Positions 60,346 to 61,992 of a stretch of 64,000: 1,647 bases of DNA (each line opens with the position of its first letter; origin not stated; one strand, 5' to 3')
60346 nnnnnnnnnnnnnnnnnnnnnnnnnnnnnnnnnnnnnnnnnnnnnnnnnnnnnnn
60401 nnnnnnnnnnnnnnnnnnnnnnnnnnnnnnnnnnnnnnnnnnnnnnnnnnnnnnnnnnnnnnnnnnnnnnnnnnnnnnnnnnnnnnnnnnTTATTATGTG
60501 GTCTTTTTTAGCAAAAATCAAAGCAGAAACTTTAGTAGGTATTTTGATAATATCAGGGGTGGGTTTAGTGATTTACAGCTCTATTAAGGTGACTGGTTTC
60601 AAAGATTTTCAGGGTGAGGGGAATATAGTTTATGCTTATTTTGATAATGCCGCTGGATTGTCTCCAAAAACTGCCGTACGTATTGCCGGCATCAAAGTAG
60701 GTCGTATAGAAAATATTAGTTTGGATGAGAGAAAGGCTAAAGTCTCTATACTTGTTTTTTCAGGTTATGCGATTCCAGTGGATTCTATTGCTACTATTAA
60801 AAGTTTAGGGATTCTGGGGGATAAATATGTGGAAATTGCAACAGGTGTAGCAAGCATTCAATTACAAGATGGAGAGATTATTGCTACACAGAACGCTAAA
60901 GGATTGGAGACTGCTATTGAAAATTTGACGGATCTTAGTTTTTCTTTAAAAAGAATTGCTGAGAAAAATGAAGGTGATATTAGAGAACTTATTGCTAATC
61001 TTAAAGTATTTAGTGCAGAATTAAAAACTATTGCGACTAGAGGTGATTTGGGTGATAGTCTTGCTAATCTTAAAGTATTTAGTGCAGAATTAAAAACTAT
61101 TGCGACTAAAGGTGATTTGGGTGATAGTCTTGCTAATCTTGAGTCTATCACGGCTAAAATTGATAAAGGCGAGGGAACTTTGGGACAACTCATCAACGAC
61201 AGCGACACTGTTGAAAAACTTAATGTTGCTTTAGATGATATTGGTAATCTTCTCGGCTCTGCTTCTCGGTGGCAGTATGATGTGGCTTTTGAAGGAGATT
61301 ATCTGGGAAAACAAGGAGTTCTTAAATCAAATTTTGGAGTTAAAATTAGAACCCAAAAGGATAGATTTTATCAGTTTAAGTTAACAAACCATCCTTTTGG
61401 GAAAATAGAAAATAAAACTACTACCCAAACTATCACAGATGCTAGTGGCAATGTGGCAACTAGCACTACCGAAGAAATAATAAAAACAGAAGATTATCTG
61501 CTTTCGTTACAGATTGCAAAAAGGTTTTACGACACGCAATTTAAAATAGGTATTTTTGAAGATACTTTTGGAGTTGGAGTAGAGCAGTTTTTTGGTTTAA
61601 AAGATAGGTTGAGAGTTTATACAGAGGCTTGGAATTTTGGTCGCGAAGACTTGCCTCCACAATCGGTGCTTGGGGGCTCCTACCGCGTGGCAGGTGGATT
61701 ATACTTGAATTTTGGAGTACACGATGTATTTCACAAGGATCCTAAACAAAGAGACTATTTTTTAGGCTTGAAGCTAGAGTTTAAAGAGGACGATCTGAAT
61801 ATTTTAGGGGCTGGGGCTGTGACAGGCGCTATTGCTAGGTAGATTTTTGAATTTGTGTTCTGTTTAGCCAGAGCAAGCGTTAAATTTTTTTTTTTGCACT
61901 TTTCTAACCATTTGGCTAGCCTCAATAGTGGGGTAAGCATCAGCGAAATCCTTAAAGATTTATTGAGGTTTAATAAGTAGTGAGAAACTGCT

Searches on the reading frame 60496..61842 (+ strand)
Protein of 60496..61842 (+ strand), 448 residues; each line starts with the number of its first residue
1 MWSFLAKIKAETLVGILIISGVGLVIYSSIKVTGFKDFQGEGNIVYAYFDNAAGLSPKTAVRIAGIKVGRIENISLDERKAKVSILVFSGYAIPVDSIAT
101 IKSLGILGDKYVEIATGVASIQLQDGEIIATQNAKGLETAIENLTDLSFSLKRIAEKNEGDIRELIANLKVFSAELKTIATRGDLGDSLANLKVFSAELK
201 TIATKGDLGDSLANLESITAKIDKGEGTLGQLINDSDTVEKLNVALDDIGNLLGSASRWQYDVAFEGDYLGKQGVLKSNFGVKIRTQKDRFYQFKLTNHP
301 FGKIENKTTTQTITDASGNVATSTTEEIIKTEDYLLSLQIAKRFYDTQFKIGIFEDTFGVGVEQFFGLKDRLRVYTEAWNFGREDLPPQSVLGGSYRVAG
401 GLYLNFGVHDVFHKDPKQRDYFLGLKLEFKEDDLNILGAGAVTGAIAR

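Call 22: search_protein_families(library=ncbifam, proteins=[window:60496-61842:+], max_evalue=0.00001)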
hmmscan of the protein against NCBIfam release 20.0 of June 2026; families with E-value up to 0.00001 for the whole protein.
window:60496-61842:+ (448 aa): 3 families
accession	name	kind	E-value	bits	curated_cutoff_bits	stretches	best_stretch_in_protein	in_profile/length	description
TIGR04430.1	OM_asym_MlaD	equivalog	6e-29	100.7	135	1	9-143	4-142/146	outer membrane lipid asymmetry maintenance protein MlaD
TIGR00996.1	Mtu_fam_mce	paralog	2.8e-26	92.4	140.5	1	13-257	4-240/291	MCE family protein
NF047463.1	CllEntPrLepto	equivalog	1.5e-09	37.8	400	1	12-249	7-219/250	mammalian cell entry protein Mce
